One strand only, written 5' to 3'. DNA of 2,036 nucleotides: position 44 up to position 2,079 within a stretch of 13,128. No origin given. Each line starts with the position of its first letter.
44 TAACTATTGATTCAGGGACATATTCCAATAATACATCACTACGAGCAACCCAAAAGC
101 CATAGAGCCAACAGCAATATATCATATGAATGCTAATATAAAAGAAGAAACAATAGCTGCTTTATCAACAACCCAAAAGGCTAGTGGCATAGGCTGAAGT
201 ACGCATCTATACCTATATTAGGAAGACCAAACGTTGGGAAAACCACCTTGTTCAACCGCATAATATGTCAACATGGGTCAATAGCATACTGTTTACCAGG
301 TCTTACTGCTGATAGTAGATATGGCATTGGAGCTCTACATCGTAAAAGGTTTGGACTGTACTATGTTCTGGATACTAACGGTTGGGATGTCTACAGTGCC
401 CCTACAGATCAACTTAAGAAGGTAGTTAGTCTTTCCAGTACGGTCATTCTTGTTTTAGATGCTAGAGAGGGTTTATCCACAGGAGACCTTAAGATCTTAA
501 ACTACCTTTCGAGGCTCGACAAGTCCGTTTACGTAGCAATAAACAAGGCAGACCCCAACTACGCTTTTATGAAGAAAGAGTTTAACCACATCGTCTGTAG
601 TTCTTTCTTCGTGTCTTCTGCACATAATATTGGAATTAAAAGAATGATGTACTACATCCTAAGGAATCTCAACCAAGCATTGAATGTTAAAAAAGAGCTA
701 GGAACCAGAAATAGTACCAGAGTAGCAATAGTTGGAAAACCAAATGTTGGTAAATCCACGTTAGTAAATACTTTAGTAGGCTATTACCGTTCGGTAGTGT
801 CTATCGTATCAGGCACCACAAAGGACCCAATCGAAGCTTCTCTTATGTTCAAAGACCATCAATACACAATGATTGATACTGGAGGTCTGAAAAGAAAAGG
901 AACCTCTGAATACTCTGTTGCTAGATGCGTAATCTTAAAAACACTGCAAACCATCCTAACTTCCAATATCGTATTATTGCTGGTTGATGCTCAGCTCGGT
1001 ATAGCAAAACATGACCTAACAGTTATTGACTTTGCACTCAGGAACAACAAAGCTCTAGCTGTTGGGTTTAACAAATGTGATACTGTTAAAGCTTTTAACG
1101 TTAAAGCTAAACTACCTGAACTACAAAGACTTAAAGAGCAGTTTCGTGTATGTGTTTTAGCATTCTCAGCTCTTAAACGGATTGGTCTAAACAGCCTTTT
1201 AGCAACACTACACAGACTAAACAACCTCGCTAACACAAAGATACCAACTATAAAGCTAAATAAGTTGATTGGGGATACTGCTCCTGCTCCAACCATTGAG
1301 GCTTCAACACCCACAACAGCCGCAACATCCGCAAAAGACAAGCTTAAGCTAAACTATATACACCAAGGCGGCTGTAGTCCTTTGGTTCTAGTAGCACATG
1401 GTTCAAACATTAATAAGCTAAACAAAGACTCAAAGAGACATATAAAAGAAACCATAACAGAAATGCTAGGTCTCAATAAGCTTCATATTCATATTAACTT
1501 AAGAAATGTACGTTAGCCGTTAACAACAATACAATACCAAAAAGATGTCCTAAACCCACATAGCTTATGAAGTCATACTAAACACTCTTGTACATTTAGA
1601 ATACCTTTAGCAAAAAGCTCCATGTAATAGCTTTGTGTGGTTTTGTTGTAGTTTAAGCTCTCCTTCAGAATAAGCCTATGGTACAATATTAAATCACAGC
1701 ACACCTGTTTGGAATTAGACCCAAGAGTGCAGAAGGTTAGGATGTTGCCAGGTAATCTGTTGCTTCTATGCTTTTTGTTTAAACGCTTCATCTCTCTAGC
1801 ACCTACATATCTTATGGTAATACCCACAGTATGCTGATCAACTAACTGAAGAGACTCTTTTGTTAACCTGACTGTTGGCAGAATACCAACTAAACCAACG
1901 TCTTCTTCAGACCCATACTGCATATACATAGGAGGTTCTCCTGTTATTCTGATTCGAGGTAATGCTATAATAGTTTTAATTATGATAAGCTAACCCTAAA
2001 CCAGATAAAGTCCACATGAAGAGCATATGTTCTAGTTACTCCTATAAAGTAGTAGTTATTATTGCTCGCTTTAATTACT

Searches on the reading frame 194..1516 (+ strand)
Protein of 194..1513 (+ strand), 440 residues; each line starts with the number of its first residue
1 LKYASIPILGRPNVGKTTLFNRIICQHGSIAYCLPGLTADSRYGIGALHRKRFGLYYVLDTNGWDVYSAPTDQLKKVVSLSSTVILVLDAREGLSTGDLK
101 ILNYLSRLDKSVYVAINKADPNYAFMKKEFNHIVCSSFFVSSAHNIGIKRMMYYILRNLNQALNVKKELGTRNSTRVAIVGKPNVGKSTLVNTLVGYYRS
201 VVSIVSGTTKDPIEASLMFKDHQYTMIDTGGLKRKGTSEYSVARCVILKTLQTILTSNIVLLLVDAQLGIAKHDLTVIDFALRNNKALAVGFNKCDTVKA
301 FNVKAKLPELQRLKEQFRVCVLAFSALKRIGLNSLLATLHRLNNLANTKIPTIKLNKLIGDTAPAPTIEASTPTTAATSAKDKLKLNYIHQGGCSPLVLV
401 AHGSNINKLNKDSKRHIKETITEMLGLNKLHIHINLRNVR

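Call 24: search_protein_families(library=ncbifam, proteins=[window:248-1516:+], max_evalue=0.01)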
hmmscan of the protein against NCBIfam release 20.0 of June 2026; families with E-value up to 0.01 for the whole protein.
window:248-1516:+ (422 aa): 34 families (the best 25 are shown)
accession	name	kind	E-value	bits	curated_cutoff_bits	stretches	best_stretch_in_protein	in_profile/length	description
TIGR03594.1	GTPase_EngA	equivalog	1.2e-82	278.3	306.7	1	1-419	16-432/432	ribosome biogenesis GTPase Der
NF007071.0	PRK09518.1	equivalog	7.4e-48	163.6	953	1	2-417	288-696/706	bifunctional cytidylate kinase/GTPase Der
NF002828.0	PRK03003.1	equivalog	3.8e-47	161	631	1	2-419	57-467/477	ribosome biogenesis GTPase Der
TIGR00450.1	mnmE_trmE_thdF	equivalog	6.5e-30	104.6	252.6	2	136-284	188-330/446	tRNA uridine-5-carboxymethylaminomethyl(34) synthesis GTPase MnmE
NF000908.1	PRK00089.1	equivalog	1.1e-27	97.1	237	1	156-323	3-165/291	GTPase Era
TIGR03918.1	GTP_HydF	equivalog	4.9e-27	94.8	325.55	2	155-329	6-171/392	[FeFe] hydrogenase H-cluster maturation GTPase HydF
TIGR00231.1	small_GTP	domain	2.3e-23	82.8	42.5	1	157-295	4-135/164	GTP-binding protein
TIGR00436.1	era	equivalog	6.1e-22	78.2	116.25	1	158-320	2-158/270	GTPase Era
NF003661.0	PRK05291.1-3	equivalog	2e-21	76.8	380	1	140-323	199-368/448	tRNA uridine-5-carboxymethylaminomethyl(34) synthesis GTPase MnmE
TIGR03598.1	GTPase_YsxC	equivalog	1.6e-18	67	124.45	1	148-321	10-185/186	ribosome biogenesis GTP-binding protein YihA/YsxC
TIGR03596.1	GTPase_YlqF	equivalog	2.6e-16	59.8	208.2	1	54-214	13-173/276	ribosome biogenesis GTPase YlqF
TIGR00437.1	feoB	equivalog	1e-09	37.7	315.65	1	163-332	1-153/594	ferrous iron transport protein B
TIGR03597.1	GTPase_YqeH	equivalog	2.4e-09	36.8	297.4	1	56-218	58-219/361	ribosome biogenesis GTPase YqeH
NF008956.1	PRK12299.1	equivalog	3.5e-08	32.8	300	1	158-323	160-323/327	GTPase ObgE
TIGR03156.1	GTP_HflX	equivalog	5.4e-08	32.1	216.75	1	153-322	186-348/351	GTPase HflX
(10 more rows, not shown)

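Call 60: search_dna_similar(query=window:194-1513:+, collection=plasmids, mode=protein, max_rows=60, max_evalue=0.00001)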
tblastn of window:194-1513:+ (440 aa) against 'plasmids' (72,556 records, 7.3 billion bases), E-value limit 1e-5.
Records with a match: 144; places in all: 187; records where one place covers at least 80% of the query: 115.
Best place of each record, by identity: <60% 144.
By first word of the organism name: Sinorhizobium 64; Pseudoalteromonas 9; Escherichia 8; Acinetobacter 5; Klebsiella 5; Listeria 3; Pasteurella 3; Legionella 2; Ralstonia 2; Neisseria 2; and 32 more.
By predicted mobility (MOB-suite, as given by PLSDB): non-mobilizable 77; mobilizable 65; conjugative 2.
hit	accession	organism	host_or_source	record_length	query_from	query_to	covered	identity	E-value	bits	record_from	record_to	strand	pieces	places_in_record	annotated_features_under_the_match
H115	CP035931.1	Acinetobacter baumannii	Homo sapiens,blood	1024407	6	437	98%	31.4%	3e-50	190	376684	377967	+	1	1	der: ribosome biogenesis GTPase Der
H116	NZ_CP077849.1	Acinetobacter baumannii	Homo sapiens,Rectal swab_P28_BU14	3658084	6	437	98%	31.4%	3e-50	190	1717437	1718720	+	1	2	none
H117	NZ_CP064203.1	Acinetobacter baumannii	Homo sapiens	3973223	6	437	98%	31.4%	3e-50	190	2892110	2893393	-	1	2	none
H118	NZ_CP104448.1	Acinetobacter baumannii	Homo sapiens,sputum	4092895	6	437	98%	31.4%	3e-50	190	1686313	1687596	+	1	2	none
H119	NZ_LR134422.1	Legionella adelaidensis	environmental,Cooling tower water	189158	6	427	96%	31.9%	5e-56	207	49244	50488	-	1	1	der: ribosome biogenesis GTPase Der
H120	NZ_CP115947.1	Ralstonia solanacearum MolK2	Musa sp.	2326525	6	437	98%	31.0%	5e-55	204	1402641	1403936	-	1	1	record has no annotation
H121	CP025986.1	Ralstonia solanacearum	Cucurbita maxima,culture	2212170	6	438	98%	30.3%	5e-54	201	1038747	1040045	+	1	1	der: ribosome biogenesis GTPase Der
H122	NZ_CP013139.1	Pseudoalteromonas sp. Bsw20308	seawater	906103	6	438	98%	29.8%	3e-45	176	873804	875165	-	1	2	der: ribosome biogenesis GTPase Der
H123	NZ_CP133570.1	Pseudoalteromonas sp. HL-AS1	sediment core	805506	6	438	98%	29.8%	3e-45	176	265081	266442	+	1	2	der: ribosome biogenesis GTPase Der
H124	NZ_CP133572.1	Pseudoalteromonas sp. HL-AS2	sediment core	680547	6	438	98%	29.7%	7e-45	174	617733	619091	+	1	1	der: ribosome biogenesis GTPase Der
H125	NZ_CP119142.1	Neisseria gonorrhoeae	Homo sapiens,whole organism,synovial ...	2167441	5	435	98%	29.5%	4e-54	201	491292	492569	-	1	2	none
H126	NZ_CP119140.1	Neisseria gonorrhoeae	Homo sapiens,whole organism,blood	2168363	5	435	98%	29.5%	4e-54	201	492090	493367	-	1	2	none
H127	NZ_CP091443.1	Pseudoalteromonas sp. CF6-2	sediment,South Sea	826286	6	438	98%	29.4%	3e-46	178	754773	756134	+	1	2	der: ribosome biogenesis GTPase Der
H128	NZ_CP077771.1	Pseudoalteromonas shioyasakiensis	Haliotis discus hannai,plate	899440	6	438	98%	29.2%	3e-45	176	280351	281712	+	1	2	der: ribosome biogenesis GTPase Der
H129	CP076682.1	Pseudoalteromonas shioyasakiensis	isolated microorganism,Ocean water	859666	6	438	98%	29.0%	5e-45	175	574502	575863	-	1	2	der: ribosome biogenesis GTPase Der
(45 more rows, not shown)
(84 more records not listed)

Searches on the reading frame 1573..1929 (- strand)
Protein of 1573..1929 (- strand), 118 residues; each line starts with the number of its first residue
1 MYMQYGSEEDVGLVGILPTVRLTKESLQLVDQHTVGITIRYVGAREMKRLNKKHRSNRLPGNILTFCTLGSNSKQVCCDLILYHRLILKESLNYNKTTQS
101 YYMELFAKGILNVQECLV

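Call 24: search_protein_families(library=ncbifam, proteins=[window:1573-1929:-], max_evalue=0.01)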
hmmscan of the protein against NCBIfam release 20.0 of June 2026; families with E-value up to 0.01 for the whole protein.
window:1573-1929:- (118 aa): 2 families
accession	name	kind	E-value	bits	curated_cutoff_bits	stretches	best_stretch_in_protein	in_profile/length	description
NF010570.0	PRK13963.1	equivalog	2.5e-11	43.4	274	1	18-114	133-229/261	rRNA maturation RNase YbeY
TIGR00043.2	TIGR00043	equivalog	3.4e-06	26.8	45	1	31-111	27-115/146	rRNA maturation RNase YbeY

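Call 58: search_dna_similar(query=window:1573-1929:-, collection=plasmids, mode=protein, max_rows=60, max_evalue=1)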
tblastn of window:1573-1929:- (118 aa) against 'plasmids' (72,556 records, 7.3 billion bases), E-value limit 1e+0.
Records with a match: 3; places in all: 3; records where one place covers at least 80% of the query: 0.
Best place of each record, by identity: <60% 3.
By first word of the organism name: Comamonas 1; Halomonas 1; Nostoc 1.
By predicted mobility (MOB-suite, as given by PLSDB): non-mobilizable 3.
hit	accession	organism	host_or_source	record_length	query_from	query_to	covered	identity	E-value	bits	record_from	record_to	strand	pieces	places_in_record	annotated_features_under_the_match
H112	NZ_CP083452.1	Comamonas odontotermitis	cell culture,cucumber rhizosphere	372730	37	114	66%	33.3%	3e-4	45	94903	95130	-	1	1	ybeY: rRNA maturation RNase YbeY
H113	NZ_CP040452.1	Halomonas sp. PA16-9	-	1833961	31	113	70%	27.1%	1e-2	41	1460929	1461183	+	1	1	none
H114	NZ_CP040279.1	Nostoc sp. C052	Blasia pusilla,pure culture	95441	13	67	47%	38.2%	2e-1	38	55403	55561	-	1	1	none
